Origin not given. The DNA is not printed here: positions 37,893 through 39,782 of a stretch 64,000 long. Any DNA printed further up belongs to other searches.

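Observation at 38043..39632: In-frame fusion of RNase HI and a complete 6-phosphofructokinase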

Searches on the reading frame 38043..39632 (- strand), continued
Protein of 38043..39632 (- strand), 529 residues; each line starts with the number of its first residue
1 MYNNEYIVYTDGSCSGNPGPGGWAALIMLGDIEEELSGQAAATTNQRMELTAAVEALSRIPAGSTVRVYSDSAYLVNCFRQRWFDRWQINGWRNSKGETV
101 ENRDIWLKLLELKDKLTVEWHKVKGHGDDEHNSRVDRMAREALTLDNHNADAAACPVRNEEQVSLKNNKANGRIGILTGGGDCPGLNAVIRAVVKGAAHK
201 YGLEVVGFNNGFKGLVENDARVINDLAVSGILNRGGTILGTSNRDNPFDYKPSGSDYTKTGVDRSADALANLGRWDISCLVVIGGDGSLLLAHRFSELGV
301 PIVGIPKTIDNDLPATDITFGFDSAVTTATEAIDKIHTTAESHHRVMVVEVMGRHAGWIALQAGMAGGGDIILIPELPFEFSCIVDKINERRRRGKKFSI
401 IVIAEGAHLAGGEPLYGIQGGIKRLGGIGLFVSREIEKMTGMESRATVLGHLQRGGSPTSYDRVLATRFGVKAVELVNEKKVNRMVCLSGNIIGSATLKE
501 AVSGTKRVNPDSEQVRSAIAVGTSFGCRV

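Call 7: find_related_loci(query=window:38043-39632:-, collection=genome_contigs, flank=6000)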
Query window:38043-39632:- (529 aa) in genome_contigs; peptide patterns used: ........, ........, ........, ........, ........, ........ (x = any residue, [..] = any of these).
600 stretches matched a pattern (row limit reached: there are more); 597 encode a relative of the query (tblastn E <= 1e-3); the best 80 are kept; 80 distinct loci.
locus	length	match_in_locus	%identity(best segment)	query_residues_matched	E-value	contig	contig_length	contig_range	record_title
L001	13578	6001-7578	61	5-528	0e+0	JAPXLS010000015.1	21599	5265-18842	MAG: Bacillota bacterium isolate binned_ad_5.22 NODE_2367_length_21599_cov_2.565900, whole genome shotgun sequence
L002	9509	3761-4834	55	173-526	8e-124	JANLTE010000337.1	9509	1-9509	MAG: Elusimicrobiota bacterium isolate OTE_25_metabat_244 OTE_25_k141_4398370, whole genome shotgun sequence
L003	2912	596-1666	58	173-526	1e-127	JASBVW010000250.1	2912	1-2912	MAG: Bacillota bacterium isolate Bu80 NODE_15653_length_2912_cov_4.359468, whole genome shotgun sequence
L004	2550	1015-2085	54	173-526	2e-122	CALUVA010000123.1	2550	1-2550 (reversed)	MAG: uncultured Elusimicrobiales bacterium isolate BRZ_IP__bin3 genome assembly, contig: BRZ_IP__NODE_43952_length_2550_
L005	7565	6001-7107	53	157-525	5e-116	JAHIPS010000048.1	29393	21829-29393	MAG: Candidatus Omnitrophota bacterium isolate KR13_S3.mb.80 KR13_S3.mb.80_k141_210602, whole genome shotgun sequence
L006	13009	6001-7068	53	173-526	7e-115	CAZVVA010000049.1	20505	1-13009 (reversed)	MAG TPA_asm: uncultured Candidatus Sumerlaeota bacterium isolate SRP068000_co3_541 genome assembly, contig: NODE_2374_le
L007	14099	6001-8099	55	160-529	9e-114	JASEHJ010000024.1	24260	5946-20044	MAG: bacterium isolate Yes70-20 NODE_24_length_24260_cov_6.168478, whole genome shotgun sequence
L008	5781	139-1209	54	173-526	1e-112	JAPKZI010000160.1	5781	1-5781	MAG: Candidatus Aminicenantes bacterium isolate LacPavin_0920_SED5_MAG_59_17 LacPavin_0920_SED5_scaffold_615670, whole g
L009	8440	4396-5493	52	164-526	5e-112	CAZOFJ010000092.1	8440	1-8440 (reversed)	MAG TPA_asm: uncultured Nitrospirota bacterium isolate SRP287051_co2_246 genome assembly, contig: NODE_13511_length_8440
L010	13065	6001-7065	50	174-526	1e-108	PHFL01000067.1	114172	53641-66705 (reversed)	MAG: Candidatus Thermochlorobacter aerophilum isolate OS 1113211797683, whole genome shotgun sequence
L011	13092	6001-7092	51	158-526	3e-107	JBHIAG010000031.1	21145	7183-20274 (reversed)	MAG: Terriglobia bacterium isolate K_3_bin.15 NODE_666_length_21145_cov_10.400948, whole genome shotgun sequence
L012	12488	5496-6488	54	173-511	2e-104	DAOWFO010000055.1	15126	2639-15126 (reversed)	MAG TPA_asm: Thermoplasmata archaeon isolate CSMAG_1967 CSMAG_1967_k141_6239845_length_15126_cov_18.1707, whole genome s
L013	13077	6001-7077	47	173-526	2e-103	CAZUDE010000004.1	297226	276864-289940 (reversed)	MAG TPA_asm: uncultured Desulfobacula sp. isolate binchicken_co191_106 genome assembly, contig: NODE_23_length_297226_co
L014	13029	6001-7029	53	164-511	3e-103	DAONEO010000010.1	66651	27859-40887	MAG TPA_asm: Candidatus Omnitrophota bacterium isolate AMR_MDS_3867 NODE_310_length_66651_cov_17.657157, whole genome sh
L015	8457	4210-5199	54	169-509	4e-103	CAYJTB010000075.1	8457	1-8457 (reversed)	MAG TPA_asm: uncultured bacterium isolate ERP125453_co1_402 genome assembly, contig: NODE_10282_length_8457_cov_7.653654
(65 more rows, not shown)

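Call 8: find_encoding_contigs(protein=P0001, flank=6000, max_places=3)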
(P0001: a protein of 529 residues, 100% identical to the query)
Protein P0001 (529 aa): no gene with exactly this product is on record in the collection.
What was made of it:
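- Tried and rejected: An exact look-up of the window protein's contig (P0001) found nothing on record (call 8).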

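Call 9: find_encoding_contigs(protein=P0076, flank=6000, max_places=4)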
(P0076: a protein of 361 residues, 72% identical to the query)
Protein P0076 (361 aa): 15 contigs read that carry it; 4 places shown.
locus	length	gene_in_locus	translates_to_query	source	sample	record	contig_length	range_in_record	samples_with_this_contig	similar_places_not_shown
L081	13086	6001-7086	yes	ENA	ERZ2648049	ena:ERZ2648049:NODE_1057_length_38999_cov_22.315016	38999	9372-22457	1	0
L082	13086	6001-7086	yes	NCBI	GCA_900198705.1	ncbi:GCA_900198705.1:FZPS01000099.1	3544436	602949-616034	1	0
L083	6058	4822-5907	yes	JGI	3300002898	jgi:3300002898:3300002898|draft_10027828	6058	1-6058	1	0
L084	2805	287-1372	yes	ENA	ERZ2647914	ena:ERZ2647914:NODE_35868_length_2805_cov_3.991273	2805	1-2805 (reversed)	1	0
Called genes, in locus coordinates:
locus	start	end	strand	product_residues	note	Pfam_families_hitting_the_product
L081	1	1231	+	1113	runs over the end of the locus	PF18731:HEPN_Swt1, PF04465:DUF499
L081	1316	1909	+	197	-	-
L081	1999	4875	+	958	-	PF03235:GmrSD_N, PF03699:UPF0182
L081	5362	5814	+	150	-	PF00075:RNase_H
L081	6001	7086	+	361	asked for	PF00365:PFK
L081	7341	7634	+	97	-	PF00365:PFK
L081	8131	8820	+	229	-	-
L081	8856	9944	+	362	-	PF18449:Endotoxin_C2 (faint)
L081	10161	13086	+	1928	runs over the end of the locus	PF22021:RbmA-like_FnIII (faint), PF17786:Mannosidase_ig (faint), PF09394:Inhibitor_I42 (faint), PF24312:Ig-like_POM152 (faint), PF16403:Bact_surface_Ig-like (faint), PF09479:Flg_new (faint), PF18998:Flg_new_2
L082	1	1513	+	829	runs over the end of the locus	PF00483:NTP_transferase, PF12804:NTP_transf_3, PF00132:Hexapep (faint), PF25084:LbH_EIF2B, PF25087:GMPPB_C, PF02878:PGM_PMM_I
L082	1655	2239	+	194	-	PF07638:Sigma70_ECF (weak), PF04542:Sigma70_r2, PF08281:Sigma70_r4_2, PF04545:Sigma70_r4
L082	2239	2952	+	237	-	-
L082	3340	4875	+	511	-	PF03699:UPF0182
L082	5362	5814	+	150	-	PF00075:RNase_H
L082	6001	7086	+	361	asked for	PF00365:PFK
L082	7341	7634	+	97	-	PF00365:PFK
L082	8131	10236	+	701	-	PF18449:Endotoxin_C2 (faint)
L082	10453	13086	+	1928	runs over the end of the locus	PF22021:RbmA-like_FnIII (faint), PF17786:Mannosidase_ig (faint), PF09394:Inhibitor_I42 (faint), PF24312:Ig-like_POM152 (faint), PF16403:Bact_surface_Ig-like (faint), PF09479:Flg_new (faint), PF18998:Flg_new_2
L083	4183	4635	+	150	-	PF00075:RNase_H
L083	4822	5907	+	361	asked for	PF00365:PFK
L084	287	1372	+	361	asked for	PF00365:PFK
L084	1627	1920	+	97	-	PF00365:PFK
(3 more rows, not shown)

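Call 19: find_encoding_contigs(protein=P0005, flank=8000, max_places=2)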
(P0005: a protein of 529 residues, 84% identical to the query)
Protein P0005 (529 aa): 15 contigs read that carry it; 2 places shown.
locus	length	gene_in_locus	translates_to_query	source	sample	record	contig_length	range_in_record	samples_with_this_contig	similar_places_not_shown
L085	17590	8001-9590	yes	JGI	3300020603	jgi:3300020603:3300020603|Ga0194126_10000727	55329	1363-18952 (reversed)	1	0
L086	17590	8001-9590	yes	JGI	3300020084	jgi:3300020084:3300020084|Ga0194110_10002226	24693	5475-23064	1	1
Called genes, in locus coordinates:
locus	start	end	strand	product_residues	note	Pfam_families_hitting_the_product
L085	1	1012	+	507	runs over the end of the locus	PF00005:ABC_tran, PF13175:AAA_15 (faint), PF13304:AAA_21 (faint), PF00005:ABC_tran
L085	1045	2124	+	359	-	PF02653:BPD_transp_2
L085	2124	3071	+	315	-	PF02653:BPD_transp_2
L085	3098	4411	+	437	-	PF02885:Glycos_trans_3N, PF00591:Glycos_transf_3, PF07831:PYNP_C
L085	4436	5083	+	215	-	PF01791:DeoC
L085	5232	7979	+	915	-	PF03699:UPF0182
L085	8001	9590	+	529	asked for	PF00075:RNase_H, PF00365:PFK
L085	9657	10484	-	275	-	PF02361:CbiQ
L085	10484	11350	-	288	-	PF00005:ABC_tran, PF02463:SMC_N (weak), PF05621:TniB (faint), PF13304:AAA_21 (weak)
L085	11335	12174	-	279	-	PF00005:ABC_tran, PF02463:SMC_N, PF13555:AAA_29 (weak), PF13401:AAA_22 (faint), PF13304:AAA_21 (weak), PF27471:EcfA1_C (faint)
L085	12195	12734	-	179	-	PF12822:ECF_trnsprt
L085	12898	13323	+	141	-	-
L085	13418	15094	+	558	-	-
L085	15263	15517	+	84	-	-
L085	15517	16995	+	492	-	PF00474:SSF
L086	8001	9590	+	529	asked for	PF00075:RNase_H, PF00365:PFK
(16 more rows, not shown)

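Call 20: find_encoding_contigs(protein=P0029, flank=8000, max_places=2)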
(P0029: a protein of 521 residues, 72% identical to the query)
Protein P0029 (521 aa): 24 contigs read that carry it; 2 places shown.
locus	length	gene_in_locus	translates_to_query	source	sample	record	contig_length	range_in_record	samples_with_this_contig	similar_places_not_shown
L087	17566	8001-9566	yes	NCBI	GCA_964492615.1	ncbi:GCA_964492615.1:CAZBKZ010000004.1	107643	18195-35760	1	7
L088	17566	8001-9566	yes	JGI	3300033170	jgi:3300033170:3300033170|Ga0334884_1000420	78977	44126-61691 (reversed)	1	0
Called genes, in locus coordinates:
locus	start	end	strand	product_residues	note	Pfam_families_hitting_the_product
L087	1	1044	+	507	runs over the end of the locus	PF00005:ABC_tran, PF13304:AAA_21 (faint), PF00005:ABC_tran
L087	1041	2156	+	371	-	PF02653:BPD_transp_2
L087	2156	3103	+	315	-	PF02653:BPD_transp_2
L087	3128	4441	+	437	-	PF02885:Glycos_trans_3N, PF00591:Glycos_transf_3, PF07831:PYNP_C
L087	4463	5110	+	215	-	PF01791:DeoC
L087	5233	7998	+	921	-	PF03699:UPF0182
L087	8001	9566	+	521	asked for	PF00075:RNase_H, PF00365:PFK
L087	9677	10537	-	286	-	PF02361:CbiQ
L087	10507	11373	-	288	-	PF02463:SMC_N (weak), PF00005:ABC_tran, PF13304:AAA_21 (faint)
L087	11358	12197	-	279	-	PF00005:ABC_tran, PF02463:SMC_N, PF13304:AAA_21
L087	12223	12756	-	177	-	PF07155:ECF-ribofla_trS (weak), PF07694:5TM-5TMR_LYT (weak), PF12822:ECF_trnsprt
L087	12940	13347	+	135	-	-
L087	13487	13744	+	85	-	-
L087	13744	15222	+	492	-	PF00474:SSF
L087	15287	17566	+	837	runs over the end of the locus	PF13567:DUF4131, PF03772:Competence, PF00753:Lactamase_B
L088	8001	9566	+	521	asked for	PF00075:RNase_H, PF00365:PFK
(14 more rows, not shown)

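Call 21: find_encoding_contigs(protein=P0068, flank=8000, max_places=2)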
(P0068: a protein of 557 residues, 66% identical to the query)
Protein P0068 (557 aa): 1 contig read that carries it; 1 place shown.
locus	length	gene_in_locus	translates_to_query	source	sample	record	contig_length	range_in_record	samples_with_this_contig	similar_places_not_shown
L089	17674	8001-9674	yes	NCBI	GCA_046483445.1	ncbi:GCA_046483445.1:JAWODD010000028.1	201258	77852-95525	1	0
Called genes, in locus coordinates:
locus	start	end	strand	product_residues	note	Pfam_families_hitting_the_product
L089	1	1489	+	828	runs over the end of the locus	PF00133:tRNA-synt_1, PF01406:tRNA-synt_1e (faint), PF09334:tRNA-synt_1g, PF13603:tRNA-synt_1_2, PF00133:tRNA-synt_1, PF09334:tRNA-synt_1g, PF08264:Anticodon_1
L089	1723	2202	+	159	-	PF03780:Asp23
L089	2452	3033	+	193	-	PF10531:SLBB, PF12836:HHH_3, PF00633:HHH (weak)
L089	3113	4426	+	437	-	PF02885:Glycos_trans_3N, PF00591:Glycos_transf_3, PF07831:PYNP_C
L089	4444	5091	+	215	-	PF01791:DeoC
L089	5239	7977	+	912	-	PF03699:UPF0182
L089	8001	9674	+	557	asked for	PF00075:RNase_H, PF00365:PFK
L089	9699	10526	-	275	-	PF02361:CbiQ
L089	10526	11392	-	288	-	PF00005:ABC_tran, PF02463:SMC_N (faint)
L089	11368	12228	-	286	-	PF13191:AAA_16 (faint), PF00005:ABC_tran, PF02463:SMC_N (faint), PF13304:AAA_21 (weak)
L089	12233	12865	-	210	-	PF12822:ECF_trnsprt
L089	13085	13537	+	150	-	-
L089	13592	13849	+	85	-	PF11755:DUF3311 (weak)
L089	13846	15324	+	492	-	PF00474:SSF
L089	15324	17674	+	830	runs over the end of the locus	PF13567:DUF4131, PF03772:Competence, PF00753:Lactamase_B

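Call 44: predict_structure(alignment_id=A1)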
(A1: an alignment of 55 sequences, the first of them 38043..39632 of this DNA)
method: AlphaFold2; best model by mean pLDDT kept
length: 529 residues; sequences in the alignment: 55
mean_pLDDT: 75.7   pTM: 0.59
mean pLDDT of the five models: 75.7, 75.1, 73.0, 72.0, 69.4
residues with pLDDT >= 90: 111; 70-90: 263; 50-70: 98; < 50: 57
segments of 3 or more residues with pLDDT < 50: 147-169, 254-260, 309-314, 418-423, 450-458
pLDDT, mean of each block of 10 residues (from residue 1): 78 71 93 94 85 96 94 80 83 79 91 92 72 87 56 29 38 82 71 89 88 83 79 57 56 45 80 94 76 86 75 53 65 67 74 73 71 82 89 83 83 64 63 87 73 40 78 93 85 83 70 81 74
secondary structure, 60 per line:
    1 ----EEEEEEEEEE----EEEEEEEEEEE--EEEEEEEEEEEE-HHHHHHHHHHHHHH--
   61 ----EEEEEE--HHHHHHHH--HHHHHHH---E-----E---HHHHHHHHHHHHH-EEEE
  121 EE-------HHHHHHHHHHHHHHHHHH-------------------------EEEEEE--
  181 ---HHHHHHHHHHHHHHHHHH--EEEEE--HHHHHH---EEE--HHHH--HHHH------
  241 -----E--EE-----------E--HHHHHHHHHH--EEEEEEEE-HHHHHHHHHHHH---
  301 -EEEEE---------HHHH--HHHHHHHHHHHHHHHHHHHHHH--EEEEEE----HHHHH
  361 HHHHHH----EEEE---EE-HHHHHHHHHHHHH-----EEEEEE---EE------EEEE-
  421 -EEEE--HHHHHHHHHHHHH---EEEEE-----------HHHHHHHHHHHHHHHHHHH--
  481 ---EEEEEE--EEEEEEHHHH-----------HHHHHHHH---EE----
elements in order: E5-14 E19-29 E32-43 H45-58 E65-70 H73-80 H83-89 H103-115 E117-122 H130-147 E173-178 H184-201 E204-208 H211-216 E220-222 H225-228 H231-234 H265-274 E277-284 H286-297 E302-306 H316-319 H322-343 E346-351 H356-366 E371-374 H381-393 E399-404 E416-419 E422-425 H428-440 E444-448 H460-478 E484-489 E492-497 H498-501 H513-520
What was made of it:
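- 39117..39203 (-): Disordered linker (aa 144-172), derived from the RNase H C-terminal tail plus the former rnhA-pfk intergenic spacer. AF2 pLDDT is below 50 at 147-169 (call 44).
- On Type-1 RNase H (RNase HI, PF00075): The AF2 model gives the expected order of strands and helices for aa 5-147, mostly with pLDDT 70-96 (call 44).
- On Family-A phosphofructokinase (PF00365): Only a monomer model was made (call 44).
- In the AF2 model both domains fold and the linker has pLDDT<50 (call 44).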

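Call 55: list_cluster_members(proteins=[P0001, P0010, P0016, P0024, P0029, P0068])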
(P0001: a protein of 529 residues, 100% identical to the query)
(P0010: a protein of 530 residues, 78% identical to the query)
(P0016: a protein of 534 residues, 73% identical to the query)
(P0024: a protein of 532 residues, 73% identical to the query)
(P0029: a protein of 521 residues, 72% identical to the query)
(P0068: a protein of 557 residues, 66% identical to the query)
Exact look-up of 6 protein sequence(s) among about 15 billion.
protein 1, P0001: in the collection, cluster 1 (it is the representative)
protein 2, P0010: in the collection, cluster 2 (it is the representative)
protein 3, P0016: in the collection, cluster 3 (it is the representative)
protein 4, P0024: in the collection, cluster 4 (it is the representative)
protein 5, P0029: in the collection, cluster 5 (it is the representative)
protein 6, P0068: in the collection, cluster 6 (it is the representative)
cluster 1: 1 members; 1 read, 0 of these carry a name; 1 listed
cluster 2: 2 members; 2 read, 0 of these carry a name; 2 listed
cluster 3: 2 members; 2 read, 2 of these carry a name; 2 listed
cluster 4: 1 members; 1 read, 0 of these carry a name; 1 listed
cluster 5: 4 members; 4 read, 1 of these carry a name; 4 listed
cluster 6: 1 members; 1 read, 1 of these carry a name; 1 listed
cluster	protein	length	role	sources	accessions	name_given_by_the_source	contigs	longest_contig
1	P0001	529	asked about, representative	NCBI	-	-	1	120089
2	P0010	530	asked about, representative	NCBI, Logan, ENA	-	-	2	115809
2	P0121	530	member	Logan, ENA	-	-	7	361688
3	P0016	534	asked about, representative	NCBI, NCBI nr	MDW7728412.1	MAG: ribonuclease HI [Bacillota bacterium] | ribonuclease HI [Bacillota bacterium]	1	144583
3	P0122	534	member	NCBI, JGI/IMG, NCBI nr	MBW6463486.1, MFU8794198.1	MAG: ribonuclease HI [Dethiobacteria bacterium] | ribonuclease HI [Bacillota bacterium]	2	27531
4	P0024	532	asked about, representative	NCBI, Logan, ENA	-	-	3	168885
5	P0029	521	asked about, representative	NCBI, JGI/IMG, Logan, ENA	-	6-phosphofructokinase 1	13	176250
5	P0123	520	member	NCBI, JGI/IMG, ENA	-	-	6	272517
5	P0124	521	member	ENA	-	-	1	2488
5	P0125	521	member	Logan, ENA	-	-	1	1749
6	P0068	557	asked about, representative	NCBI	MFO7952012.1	MAG: ribonuclease HI [Bacillota bacterium]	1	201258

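Call 66: fold_search(model_id=the predicted structure, library=pdb)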
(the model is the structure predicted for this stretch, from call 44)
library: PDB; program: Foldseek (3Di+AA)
matches with E <= 10: 1165; with E <= 0.001: 338
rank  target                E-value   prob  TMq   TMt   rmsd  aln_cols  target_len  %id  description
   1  3pfk                  4.5e-30  1.00  0.46  0.70   5.5       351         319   42  PHOSPHOFRUCTOKINASE. STRUCTURE AND CONTROL (released 1989-01-09)
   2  6pfk_A                1.3e-29  1.00  0.46  0.71   5.5       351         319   42  PHOSPHOFRUCTOKINASE, INHIBITED T-STATE (released 1996-07-11)
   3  4i4i_A                3.0e-29  1.00  0.46  0.70   5.5       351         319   42  Crystal Structure of Bacillus stearothermophilus Phosphofructokinase mutant T156A bound to PEP (released 2013-07-31)
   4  3u39_B                5.8e-29  1.00  0.47  0.71   5.3       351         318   42  Crystal Structure of the apo Bacillus Stearothermophilus phosphofructokinase (released 2012-03-28)
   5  4a3s_A                2.1e-28  1.00  0.47  0.72   5.4       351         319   42  Crystal structure of PFK from Bacillus subtilis (released 2012-08-15)
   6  4i36_B                2.7e-28  1.00  0.47  0.71   5.3       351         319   42  Crystal Structure of the Bacillus stearothermophilus Phosphofructokinase Mutant D12A (released 2013-07-31)
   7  1mto_A                3.1e-28  1.00  0.46  0.71   5.5       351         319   41  Crystal structure of a Phosphofructokinase mutant from Bacillus stearothermophilus bound with fructose-6-phosphate (released 2002-12-31)
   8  4i36_A                4.3e-28  1.00  0.46  0.70   5.6       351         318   42  Crystal Structure of the Bacillus stearothermophilus Phosphofructokinase Mutant D12A (released 2013-07-31)
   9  2pfk_D                5.8e-28  1.00  0.45  0.71   5.6       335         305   40  THE CRYSTAL STRUCTURE OF UNLIGANDED PHOSPHOFRUCTOKINASE FROM ESCHERICHIA COLI (released 1989-01-09)
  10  2pfk_A                3.1e-27  1.00  0.44  0.71   5.3       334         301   40  THE CRYSTAL STRUCTURE OF UNLIGANDED PHOSPHOFRUCTOKINASE FROM ESCHERICHIA COLI (released 1989-01-09)
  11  1pfk_A                4.6e-27  1.00  0.47  0.71   5.4       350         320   38  CRYSTAL STRUCTURE OF THE COMPLEX OF PHOSPHOFRUCTOKINASE FROM ESCHERICHIA COLI WITH ITS REACTION PRODUCTS (released 1989-01-09)
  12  5xz7                  3.0e-26  1.00  0.46  0.70   5.5       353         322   36  Crystal Structure of Phosphofructokinase from Staphylococcus aureus in complex with adenylylimidodiphosphate, the ATP an (released 2019-03-13)
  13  1zxx                  1.3e-25  1.00  0.46  0.70   5.6       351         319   36  The crystal structure of phosphofructokinase from Lactobacillus delbrueckii (released 2005-11-08)
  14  5xz8                  8.0e-25  1.00  0.46  0.71   5.5       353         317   35  Crystal Structure of Phosphofructokinase from Staphylococcus aureus in complex with adenylylimidodiphosphate (the ATP an (released 2019-02-27)
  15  9cir_C                1.1e-24  1.00  0.48  0.64   6.8       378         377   33  Crystal structure of pyrophosphate-dependent phosphofructokinase from Candidatus Prometheoarchaeum syntrophicum (released 2025-07-09)
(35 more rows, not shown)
